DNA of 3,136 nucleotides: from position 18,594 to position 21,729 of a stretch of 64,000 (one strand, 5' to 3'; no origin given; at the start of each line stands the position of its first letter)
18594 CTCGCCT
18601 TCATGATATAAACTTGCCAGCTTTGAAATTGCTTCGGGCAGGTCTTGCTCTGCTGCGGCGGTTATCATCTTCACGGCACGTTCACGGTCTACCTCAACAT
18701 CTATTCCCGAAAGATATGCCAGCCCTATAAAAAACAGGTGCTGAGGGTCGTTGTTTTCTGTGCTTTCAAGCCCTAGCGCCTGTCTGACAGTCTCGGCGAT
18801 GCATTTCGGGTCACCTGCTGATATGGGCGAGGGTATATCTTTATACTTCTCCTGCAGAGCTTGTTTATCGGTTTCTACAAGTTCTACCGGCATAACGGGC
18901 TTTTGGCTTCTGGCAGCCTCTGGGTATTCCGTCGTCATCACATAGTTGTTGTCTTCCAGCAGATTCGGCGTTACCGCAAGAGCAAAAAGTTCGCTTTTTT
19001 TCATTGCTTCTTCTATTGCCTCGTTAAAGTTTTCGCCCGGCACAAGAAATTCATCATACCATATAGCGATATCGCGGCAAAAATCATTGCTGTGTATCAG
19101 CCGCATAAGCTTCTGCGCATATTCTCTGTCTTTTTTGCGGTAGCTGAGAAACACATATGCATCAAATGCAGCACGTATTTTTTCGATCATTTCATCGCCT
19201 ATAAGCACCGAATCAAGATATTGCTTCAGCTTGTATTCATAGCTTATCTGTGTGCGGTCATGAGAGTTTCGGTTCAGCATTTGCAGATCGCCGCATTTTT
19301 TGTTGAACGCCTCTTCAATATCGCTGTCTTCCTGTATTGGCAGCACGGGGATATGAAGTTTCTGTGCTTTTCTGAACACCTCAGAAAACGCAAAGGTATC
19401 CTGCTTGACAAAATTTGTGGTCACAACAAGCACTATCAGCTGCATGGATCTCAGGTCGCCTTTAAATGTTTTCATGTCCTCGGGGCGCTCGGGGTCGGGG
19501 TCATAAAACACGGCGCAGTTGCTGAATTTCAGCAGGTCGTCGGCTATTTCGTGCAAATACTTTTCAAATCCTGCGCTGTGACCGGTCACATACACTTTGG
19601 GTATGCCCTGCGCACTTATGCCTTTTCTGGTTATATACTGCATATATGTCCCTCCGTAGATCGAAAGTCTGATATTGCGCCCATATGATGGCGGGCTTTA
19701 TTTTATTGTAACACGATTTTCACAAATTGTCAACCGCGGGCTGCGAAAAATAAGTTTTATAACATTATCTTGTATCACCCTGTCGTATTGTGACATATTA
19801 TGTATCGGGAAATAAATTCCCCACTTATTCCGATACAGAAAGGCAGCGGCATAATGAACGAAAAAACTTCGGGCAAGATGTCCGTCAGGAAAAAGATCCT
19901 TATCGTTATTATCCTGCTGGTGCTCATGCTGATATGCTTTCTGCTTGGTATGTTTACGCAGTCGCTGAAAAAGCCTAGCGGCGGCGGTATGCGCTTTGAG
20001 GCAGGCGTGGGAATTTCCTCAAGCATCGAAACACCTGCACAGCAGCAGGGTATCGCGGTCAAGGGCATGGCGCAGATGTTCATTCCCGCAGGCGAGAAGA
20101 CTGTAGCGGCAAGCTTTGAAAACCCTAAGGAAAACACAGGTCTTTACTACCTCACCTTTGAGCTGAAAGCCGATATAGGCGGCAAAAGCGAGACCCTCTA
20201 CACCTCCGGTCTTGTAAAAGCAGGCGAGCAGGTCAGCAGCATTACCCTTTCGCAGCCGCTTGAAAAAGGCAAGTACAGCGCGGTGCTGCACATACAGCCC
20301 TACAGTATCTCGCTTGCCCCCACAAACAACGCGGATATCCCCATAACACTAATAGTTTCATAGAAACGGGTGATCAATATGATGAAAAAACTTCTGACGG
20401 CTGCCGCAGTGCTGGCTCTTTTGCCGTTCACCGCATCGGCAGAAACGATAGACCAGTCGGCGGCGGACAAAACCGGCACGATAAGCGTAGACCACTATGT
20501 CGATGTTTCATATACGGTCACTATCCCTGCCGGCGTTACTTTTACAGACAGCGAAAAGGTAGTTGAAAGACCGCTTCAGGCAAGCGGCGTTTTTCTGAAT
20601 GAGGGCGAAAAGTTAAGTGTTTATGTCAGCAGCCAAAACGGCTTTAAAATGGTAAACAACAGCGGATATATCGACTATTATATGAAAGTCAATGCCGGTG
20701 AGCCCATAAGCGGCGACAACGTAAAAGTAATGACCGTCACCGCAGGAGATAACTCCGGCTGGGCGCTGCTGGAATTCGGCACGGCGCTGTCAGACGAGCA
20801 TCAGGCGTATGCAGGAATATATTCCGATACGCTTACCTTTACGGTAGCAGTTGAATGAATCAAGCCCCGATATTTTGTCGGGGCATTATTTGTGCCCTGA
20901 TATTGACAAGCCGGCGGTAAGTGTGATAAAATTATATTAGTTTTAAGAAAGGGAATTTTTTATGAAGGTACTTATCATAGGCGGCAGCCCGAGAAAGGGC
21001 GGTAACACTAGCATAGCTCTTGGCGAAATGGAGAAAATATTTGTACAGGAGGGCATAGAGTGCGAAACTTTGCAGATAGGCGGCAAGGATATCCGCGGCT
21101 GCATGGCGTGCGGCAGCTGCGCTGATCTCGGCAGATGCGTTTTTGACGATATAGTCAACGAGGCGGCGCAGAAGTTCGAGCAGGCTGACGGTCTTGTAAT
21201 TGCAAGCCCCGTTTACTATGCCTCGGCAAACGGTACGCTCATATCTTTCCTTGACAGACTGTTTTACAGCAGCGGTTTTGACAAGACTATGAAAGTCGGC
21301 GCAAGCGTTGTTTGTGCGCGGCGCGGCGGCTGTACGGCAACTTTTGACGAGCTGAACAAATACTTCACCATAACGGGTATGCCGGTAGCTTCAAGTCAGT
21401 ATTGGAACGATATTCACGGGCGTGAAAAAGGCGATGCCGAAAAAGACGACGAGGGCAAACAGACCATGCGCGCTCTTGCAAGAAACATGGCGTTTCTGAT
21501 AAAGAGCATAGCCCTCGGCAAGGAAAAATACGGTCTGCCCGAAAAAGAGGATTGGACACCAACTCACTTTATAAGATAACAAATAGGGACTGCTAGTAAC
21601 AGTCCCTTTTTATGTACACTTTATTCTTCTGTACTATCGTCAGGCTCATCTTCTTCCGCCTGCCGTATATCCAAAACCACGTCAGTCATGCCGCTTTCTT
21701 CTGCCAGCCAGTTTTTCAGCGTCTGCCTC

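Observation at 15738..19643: Stand-alone giant TIR-TIR-Sel1-TPR protein: a candidate single-gene NAD-depleting immune or conflict sensor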

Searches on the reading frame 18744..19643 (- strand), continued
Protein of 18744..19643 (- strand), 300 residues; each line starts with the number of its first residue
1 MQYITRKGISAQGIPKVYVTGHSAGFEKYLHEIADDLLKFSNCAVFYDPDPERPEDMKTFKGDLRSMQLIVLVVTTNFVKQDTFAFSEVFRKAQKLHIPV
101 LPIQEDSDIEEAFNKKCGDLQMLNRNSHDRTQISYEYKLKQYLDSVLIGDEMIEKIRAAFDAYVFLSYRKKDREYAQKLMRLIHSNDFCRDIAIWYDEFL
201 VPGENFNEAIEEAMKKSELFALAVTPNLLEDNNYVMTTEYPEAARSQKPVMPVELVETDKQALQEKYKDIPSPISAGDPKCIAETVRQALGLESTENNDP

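Call 94: search_protein_families(library=pfam, proteins=[L081:5384-6046:+, L081:6409-6660:+, L081:6699-6953:+, L081:7164-7388:+, L081:7381-7644:+, L081:8072-8521:+, L081:13199-14284:+, L081:15358-16212:+, L081:16212-17039:+, L081:9992-12496:+], max_evalue=0.001)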
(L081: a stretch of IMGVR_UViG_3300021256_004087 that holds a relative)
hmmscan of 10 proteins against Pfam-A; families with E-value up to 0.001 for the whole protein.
L081:5384-6046:+ (220 aa): 0 families

L081:6409-6660:+ (83 aa): 0 families

L081:6699-6953:+ (84 aa): 1 family
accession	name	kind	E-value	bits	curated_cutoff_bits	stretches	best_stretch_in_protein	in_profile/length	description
PF10387.14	DUF2442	-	5.1e-07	30.3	23.9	1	5-78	1-69/72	Protein of unknown function (DUF2442)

L081:7164-7388:+ (74 aa): 0 families

L081:7381-7644:+ (87 aa): 0 families

L081:8072-8521:+ (149 aa): 3 families
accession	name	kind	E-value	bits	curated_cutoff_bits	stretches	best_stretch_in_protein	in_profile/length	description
PF09035.16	Tn916-Xis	-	2.4e-18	66.5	22.9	2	9-61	12-65/69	Excisionase from transposon Tn916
PF12728.13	HTH_17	-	9.4e-13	48.7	27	1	13-62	2-50/51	Helix-turn-helix domain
PF20063.5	DUF6462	-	3.8e-06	27.5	27.1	0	14-61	5-50/51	Family of unknown function (DUF6462)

L081:13199-14284:+ (361 aa): 1 family
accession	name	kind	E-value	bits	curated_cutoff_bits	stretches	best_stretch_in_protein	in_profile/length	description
PF18941.5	DUF5688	-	2.4e-85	287.1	34.5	1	3-295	1-290/290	Family of unknown function (DUF5688)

L081:15358-16212:+ (284 aa): 4 families
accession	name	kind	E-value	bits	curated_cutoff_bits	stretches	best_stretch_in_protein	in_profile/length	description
PF01695.23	IstB_IS21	-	2.1e-13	50.8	24.1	1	88-261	60-232/238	IstB-like ATP binding protein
PF00004.35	AAA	-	2.4e-06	28.5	21.2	1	126-233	1-117/131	ATPase family associated with various cellular activities (AAA)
PF03969.22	AFG1_ATPase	-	2.1e-05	24.1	27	0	175-249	276-353/361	AFG1-like ATPase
PF05673.19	DUF815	-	0.00038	20.1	23.8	1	111-203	43-127/249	Protein of unknown function (DUF815)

L081:16212-17039:+ (275 aa): 9 families
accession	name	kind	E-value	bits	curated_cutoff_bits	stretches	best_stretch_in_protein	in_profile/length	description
PF13614.12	AAA_31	-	7.7e-57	192.5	27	1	6-186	2-177/177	AAA domain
PF01656.29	CbiA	-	3.3e-24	85.7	25.4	1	8-238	1-124/125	CobQ/CobB/MinD/ParA nucleotide binding domain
PF00142.24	Fer4_NifH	-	1.7e-12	47.8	25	1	10-272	4-257/271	4Fe-4S iron sulfur cluster binding proteins, NifH/frxC family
PF09140.17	MipZ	-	2.3e-11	44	20.7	2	88-175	58-148/262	ATPase MipZ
PF06564.18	CBP_BcsQ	-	1.1e-09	38.6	21.3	1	12-158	8-147/234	Cellulose biosynthesis protein BcsQ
PF02374.21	ArsA_ATPase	-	4.3e-07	29.9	24.3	1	11-175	6-171/305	Anion-transporting ATPase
PF10609.15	ParA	-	5.5e-07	29.7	27.1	1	6-259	4-245/246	NUBPL iron-transfer P-loop NTPase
PF07015.17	VirC1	-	0.00018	21.4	24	0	7-46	3-42/231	VirC1 protein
PF00448.28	SRP54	-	0.0003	20.9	22.7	0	16-43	11-38/196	SRP54-type protein, GTPase domain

L081:9992-12496:+ (834 aa): 10 families
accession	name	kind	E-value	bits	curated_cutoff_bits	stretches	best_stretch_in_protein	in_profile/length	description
PF13424.12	TPR_12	-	1.1e-38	131.8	30.1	7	673-733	3-65/77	Tetratricopeptide repeat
PF13374.12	TPR_10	-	9.1e-28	95.9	27.5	0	440-471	4-35/42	Tetratricopeptide repeat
PF07719.23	TPR_2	-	4.7e-23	79.8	27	0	535-563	4-32/34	Tetratricopeptide repeat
PF13181.12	TPR_8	-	6.5e-20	70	25.7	0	628-654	3-29/34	Tetratricopeptide repeat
PF17874.7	TPR_MalT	-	1.1e-14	54.9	45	1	387-563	36-192/336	MalT-like TPR region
PF13176.12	TPR_7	-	1.5e-14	53.2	27.9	0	677-708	3-34/36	Tetratricopeptide repeat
PF13676.11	TIR_2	-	5.4e-13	49.9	28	1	167-261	1-94/122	TIR domain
PF00515.34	TPR_1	-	2.7e-12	46.4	27.8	0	628-654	3-29/34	Tetratricopeptide repeat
PF13174.12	TPR_6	-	0.00018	22.4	26.3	0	394-417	2-25/33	Tetratricopeptide repeat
PF11846.14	Wzy_C_2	-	0.00027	21.4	28.5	0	374-421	135-182/191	Virulence factor membrane-bound polymerase, C-terminal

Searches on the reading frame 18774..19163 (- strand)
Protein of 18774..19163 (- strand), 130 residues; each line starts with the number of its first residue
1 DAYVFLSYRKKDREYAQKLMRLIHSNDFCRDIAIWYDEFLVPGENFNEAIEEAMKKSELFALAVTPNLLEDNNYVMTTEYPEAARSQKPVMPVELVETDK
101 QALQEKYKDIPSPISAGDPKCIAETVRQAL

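Call 40: search_solved_structures(query=window:18774-19163:-, max_evalue=1, show_alignments=5)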
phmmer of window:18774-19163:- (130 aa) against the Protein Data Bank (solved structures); distinct sequences matched with E-value up to 1: 3.
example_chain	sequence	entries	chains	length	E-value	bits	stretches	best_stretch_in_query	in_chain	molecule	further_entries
7fcc_A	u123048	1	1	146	0.28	14.9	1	2-83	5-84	Isoform 4 of Interleukin-1 receptor accessory protein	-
7uwg_A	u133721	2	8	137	0.44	14.3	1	5-93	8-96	Molecular chaperone Tir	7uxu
8g83_A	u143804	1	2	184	0.97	13.2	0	5-93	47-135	NAD(+) hydrolase AbTIR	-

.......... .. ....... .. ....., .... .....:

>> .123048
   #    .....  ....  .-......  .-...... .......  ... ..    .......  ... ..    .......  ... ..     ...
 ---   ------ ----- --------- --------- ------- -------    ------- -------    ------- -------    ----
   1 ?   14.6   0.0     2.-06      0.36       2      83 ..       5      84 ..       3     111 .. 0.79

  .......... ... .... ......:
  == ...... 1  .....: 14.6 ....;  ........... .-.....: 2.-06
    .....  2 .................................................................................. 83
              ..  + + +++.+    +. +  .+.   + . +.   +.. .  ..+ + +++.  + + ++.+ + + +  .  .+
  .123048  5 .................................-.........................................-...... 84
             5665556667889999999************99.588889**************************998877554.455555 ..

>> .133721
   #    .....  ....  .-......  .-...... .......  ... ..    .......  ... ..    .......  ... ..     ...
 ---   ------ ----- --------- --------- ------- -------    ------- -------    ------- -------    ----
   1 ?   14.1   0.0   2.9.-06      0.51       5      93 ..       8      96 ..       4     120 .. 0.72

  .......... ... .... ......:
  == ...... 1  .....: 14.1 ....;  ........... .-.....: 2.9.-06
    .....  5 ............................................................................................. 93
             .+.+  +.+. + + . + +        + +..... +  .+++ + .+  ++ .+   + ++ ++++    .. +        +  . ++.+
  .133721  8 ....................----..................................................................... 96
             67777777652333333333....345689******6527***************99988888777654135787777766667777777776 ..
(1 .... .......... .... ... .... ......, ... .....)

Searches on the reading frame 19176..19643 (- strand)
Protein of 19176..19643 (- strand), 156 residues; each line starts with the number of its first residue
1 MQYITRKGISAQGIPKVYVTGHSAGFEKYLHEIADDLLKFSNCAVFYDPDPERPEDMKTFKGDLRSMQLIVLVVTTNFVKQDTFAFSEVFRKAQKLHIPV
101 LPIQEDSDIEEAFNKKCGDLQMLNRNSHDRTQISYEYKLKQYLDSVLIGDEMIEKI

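Call 31: search_solved_structures(query=A2, max_evalue=10, show_alignments=2)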
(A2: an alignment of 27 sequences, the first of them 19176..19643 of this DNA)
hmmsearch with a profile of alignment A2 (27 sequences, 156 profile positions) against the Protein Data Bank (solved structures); distinct sequences matched with E-value up to 10: 2.
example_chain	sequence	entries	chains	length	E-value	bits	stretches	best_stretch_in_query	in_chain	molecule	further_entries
6uhi_A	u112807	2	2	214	0.075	16.2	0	32-63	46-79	Ryanodine receptor 1 chimera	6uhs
9is6_C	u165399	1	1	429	1.2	12.3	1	71-127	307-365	COP9 signalosome complex subunit 3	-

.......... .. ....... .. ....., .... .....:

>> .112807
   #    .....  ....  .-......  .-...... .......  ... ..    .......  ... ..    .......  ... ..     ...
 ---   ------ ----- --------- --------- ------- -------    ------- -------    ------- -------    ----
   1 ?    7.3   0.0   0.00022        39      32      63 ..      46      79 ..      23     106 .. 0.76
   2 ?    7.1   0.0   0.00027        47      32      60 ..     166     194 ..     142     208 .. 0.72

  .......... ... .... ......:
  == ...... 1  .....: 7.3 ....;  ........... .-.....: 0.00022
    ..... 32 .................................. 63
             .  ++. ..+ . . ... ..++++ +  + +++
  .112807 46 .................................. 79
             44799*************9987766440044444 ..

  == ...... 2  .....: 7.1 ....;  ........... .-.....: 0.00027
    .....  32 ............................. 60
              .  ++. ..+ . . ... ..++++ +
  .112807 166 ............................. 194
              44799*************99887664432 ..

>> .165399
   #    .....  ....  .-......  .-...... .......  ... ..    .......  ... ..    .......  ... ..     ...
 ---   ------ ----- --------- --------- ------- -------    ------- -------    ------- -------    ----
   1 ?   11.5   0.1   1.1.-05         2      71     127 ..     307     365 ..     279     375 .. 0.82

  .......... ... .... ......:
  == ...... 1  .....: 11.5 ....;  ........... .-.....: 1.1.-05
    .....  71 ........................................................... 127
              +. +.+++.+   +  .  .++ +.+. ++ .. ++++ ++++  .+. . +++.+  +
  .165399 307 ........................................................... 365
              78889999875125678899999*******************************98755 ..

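Call 37: predict_structure(alignment_id=A2)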
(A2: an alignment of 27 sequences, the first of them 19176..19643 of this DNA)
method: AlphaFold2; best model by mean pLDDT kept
length: 156 residues; sequences in the alignment: 27
mean_pLDDT: 90.5   pTM: 0.87
mean pLDDT of the five models: 90.5, 90.2, 89.8, 89.2, 88.8
residues with pLDDT >= 90: 122; 70-90: 26; 50-70: 1; < 50: 7
segments of 3 or more residues with pLDDT < 50: 150-156
pLDDT, mean of each block of 10 residues (from residue 1): 93 96 95 97 95 87 93 97 96 95 94 93 85 90 83 39
secondary structure, 60 per line:
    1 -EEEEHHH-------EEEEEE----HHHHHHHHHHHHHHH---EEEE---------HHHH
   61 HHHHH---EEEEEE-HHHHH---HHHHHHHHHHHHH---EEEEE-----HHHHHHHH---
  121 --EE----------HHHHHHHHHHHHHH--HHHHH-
elements in order: E2-5 E16-21 H26-40 E44-47 H57-65 E69-74 H76-80 H84-96 E100-104 H110-117 H135-148 H151-155

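Call 81: search_protein_representatives(alignment_id=A2)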
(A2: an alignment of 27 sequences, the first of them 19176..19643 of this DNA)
Query: 27 sequences, 156 profile positions. Proteins with E-value up to 0.001 (for the whole library): 2336; up to 1e-10: 2029; up to 1e-30: 1359. The best 150 are listed.
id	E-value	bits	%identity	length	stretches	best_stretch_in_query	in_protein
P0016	6.1e-108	373.8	-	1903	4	1-155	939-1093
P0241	4.1e-77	273.7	-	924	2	1-156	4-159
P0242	6.1e-77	273.1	-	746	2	1-156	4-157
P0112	9.6e-77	272.5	-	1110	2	1-156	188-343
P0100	1.7e-76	271.7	-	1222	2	1-156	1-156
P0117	2.4e-76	271.2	-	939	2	2-156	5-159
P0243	3.7e-76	270.6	-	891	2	1-156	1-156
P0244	5.9e-76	269.9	-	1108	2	1-156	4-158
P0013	2.0e-75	268.2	-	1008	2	1-156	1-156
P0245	2.3e-75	268.0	-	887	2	1-156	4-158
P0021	5.6e-75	266.8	-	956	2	1-156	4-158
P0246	3.6e-74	264.2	-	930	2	1-156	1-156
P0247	4.1e-74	264.0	-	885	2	1-156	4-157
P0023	4.3e-74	263.9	-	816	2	1-156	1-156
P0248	4.4e-74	263.9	-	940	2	1-156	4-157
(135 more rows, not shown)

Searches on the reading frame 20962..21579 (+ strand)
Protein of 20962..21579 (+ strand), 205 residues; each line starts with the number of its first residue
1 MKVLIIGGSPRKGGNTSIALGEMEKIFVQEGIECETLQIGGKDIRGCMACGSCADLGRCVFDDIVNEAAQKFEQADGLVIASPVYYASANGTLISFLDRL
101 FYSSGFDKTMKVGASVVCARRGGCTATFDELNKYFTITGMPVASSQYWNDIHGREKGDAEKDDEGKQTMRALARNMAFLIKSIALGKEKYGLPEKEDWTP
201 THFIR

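Call 8: search_protein_families(library=pfam, proteins=[window:20962-21579:+], max_evalue=0.001)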
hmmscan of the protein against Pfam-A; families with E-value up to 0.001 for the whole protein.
window:20962-21579:+ (205 aa): 2 families
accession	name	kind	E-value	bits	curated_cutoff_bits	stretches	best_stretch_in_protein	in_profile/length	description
PF03358.20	FMN_red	-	1.5e-25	90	24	1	1-149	1-146/152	NADPH-dependent FMN reductase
PF02525.22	Flavodoxin_2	-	1.4e-06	28.6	27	1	1-102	1-105/198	Flavodoxin-like fold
